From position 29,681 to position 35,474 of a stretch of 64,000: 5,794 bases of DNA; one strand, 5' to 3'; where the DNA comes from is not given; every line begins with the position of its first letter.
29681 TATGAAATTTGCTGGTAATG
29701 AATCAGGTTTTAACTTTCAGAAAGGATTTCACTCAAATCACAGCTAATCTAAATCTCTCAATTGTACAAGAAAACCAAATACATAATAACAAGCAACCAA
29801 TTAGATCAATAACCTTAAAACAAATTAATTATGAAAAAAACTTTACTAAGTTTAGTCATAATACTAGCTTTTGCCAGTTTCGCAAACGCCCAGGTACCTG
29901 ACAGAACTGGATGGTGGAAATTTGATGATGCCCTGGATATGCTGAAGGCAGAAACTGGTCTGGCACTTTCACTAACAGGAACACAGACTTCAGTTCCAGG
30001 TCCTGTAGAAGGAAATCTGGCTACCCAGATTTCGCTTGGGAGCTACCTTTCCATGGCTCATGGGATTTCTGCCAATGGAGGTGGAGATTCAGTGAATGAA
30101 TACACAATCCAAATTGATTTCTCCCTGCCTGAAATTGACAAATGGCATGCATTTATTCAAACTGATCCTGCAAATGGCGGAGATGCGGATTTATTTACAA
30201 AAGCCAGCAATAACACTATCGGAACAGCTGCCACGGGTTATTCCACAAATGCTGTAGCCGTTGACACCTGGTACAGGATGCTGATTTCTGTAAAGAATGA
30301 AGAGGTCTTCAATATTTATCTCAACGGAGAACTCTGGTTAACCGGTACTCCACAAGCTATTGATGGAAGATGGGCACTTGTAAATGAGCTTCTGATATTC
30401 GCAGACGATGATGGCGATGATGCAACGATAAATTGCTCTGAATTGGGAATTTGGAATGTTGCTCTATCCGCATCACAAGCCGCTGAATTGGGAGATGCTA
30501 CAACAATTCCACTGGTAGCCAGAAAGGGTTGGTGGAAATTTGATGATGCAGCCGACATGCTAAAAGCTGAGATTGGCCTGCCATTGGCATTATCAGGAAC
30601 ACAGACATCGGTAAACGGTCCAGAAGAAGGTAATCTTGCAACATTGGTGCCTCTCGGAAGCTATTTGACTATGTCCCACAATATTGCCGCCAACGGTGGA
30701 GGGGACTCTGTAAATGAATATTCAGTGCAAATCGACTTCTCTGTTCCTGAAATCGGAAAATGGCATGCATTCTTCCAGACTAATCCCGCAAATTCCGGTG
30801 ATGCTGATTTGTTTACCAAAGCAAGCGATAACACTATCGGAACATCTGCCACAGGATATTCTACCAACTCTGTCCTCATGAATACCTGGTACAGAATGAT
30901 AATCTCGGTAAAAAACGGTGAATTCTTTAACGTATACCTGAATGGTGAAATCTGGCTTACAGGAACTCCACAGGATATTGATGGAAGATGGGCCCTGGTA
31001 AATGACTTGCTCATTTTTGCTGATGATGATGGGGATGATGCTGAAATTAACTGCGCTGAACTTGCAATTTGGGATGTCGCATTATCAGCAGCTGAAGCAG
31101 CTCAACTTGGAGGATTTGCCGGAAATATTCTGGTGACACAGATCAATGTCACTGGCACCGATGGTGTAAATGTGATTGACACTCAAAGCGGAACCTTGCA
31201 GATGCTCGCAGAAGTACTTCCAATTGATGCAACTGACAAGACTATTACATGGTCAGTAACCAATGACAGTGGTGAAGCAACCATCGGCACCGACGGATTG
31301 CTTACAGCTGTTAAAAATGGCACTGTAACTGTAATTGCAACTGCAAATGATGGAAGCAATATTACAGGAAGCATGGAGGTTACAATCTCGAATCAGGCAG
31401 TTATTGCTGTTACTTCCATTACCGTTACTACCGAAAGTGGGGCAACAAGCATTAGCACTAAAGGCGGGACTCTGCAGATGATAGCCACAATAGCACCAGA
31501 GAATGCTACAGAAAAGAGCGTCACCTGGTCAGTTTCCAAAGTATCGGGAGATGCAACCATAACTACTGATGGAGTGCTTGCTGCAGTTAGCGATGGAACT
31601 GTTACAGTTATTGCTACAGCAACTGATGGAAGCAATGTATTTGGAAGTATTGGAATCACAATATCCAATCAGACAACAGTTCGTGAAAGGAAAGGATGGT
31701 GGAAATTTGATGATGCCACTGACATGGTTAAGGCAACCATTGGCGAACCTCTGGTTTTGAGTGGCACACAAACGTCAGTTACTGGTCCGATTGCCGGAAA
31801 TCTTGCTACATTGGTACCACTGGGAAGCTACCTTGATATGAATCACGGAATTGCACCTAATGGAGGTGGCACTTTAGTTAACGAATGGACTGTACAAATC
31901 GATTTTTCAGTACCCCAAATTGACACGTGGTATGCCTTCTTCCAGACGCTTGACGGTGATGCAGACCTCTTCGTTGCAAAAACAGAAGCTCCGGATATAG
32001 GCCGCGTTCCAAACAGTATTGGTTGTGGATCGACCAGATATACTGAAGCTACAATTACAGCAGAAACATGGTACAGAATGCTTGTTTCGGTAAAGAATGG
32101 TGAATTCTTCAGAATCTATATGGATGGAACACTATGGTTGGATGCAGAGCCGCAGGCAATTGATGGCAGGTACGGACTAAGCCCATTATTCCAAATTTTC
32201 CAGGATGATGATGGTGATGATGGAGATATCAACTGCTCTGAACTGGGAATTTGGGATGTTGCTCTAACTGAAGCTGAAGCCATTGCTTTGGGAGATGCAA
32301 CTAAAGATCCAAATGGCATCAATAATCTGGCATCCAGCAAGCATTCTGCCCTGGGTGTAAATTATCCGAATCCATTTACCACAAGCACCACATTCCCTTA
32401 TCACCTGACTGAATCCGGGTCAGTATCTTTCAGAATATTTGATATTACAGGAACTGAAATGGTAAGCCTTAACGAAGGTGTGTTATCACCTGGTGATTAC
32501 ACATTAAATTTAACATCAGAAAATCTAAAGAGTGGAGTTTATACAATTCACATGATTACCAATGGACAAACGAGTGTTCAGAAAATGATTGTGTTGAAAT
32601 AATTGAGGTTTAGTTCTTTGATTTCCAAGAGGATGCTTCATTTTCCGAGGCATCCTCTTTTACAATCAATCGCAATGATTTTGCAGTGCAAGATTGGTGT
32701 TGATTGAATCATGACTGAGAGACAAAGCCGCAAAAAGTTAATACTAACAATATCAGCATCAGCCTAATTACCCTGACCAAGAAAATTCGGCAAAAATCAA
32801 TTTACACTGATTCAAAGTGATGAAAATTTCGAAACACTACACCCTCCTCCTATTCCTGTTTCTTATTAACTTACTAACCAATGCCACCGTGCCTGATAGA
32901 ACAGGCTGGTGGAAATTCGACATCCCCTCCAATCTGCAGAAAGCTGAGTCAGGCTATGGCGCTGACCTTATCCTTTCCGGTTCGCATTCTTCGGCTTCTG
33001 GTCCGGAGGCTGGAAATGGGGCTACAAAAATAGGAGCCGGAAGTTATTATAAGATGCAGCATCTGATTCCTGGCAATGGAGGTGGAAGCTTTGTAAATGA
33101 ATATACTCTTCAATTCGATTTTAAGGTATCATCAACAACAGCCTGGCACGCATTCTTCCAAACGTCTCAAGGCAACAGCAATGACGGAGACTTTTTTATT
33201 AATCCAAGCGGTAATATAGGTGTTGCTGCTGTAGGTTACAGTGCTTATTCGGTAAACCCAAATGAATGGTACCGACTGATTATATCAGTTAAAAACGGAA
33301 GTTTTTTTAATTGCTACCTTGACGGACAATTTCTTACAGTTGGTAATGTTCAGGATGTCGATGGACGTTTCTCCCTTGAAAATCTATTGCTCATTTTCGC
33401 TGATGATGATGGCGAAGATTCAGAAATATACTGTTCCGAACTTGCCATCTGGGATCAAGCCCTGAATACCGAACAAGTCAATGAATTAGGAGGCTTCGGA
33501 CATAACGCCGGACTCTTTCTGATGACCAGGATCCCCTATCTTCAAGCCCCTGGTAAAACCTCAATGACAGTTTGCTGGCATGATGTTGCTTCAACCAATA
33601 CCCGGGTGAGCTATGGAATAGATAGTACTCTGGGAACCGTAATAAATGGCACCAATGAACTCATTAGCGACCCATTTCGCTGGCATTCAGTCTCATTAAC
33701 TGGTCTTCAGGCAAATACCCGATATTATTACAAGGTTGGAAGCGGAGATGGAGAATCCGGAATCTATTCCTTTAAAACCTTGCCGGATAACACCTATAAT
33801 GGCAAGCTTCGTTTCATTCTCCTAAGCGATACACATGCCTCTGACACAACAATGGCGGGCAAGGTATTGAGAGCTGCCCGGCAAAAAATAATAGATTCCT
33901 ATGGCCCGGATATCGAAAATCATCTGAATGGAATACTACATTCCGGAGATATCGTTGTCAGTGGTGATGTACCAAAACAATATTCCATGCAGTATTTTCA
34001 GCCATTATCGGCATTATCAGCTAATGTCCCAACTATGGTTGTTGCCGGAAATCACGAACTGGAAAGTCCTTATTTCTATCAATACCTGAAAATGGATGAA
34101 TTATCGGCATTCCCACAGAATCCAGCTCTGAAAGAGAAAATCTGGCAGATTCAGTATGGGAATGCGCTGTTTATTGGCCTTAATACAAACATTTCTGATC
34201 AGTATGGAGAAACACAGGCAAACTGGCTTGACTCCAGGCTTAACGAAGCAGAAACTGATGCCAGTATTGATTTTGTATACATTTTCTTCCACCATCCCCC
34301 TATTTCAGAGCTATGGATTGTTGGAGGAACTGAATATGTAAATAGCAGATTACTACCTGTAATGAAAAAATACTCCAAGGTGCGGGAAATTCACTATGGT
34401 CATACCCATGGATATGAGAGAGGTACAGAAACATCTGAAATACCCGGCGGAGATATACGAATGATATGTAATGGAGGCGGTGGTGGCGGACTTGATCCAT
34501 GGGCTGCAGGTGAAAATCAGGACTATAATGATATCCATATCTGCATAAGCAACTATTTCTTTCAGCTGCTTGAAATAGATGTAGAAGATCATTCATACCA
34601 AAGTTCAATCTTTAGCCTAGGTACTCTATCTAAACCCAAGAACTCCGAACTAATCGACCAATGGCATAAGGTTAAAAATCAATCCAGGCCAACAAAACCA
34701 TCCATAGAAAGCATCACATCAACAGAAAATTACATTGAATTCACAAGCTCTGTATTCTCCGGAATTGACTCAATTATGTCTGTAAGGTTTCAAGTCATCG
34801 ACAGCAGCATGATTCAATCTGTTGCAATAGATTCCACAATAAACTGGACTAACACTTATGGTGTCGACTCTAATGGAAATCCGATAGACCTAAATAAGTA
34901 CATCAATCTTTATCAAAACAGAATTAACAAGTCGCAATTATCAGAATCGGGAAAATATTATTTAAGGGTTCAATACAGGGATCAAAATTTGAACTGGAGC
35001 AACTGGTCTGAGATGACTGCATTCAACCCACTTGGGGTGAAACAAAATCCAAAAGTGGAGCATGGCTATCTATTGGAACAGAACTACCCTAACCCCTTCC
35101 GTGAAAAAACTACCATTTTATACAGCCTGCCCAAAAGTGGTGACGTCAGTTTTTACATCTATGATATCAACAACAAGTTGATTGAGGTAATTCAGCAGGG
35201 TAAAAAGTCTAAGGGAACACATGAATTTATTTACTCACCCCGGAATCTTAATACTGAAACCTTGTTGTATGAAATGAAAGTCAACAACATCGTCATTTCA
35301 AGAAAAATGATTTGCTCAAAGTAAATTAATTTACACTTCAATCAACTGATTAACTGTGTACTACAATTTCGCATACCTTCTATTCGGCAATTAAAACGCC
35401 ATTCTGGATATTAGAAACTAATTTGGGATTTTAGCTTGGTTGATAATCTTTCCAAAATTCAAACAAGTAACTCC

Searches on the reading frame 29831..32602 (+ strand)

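Call 63: search_protein_families(library=pfam, proteins=[window:29831-32602:+], max_evalue=0.000001)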
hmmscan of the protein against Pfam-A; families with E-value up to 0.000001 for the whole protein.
window:29831-32602:+ (923 aa): 2 families
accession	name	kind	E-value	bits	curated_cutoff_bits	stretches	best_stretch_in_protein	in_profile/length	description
PF02368.24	Big_2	-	2.7e-16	59.7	22.8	1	435-509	2-72/79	Bacterial Ig-like domain (group 2)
PF18962.6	Por_Secre_tail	-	4e-09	37.1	27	1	845-921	2-75/75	Secretion system C-terminal sorting domain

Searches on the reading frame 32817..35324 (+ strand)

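Call 59: search_protein_families(library=pfam, proteins=[window:32817-35324:+], max_evalue=0.00001)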
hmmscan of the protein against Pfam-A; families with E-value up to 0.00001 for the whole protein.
window:32817-35324:+ (835 aa): 3 families
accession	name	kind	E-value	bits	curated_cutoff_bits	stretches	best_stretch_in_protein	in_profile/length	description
PF16656.11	Pur_ac_phosph_N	-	4.3e-16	59.7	30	1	243-321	7-93/93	Purple acid Phosphatase, N-terminal domain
PF00149.33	Metallophos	-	1.3e-11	45.7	21.5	1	331-533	1-191/191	Calcineurin-like phosphoesterase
PF13385.13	Laminin_G_3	-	8.7e-06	26.4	27.6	1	93-221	16-150/151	Concanavalin A-like lectin/glucanases superfamily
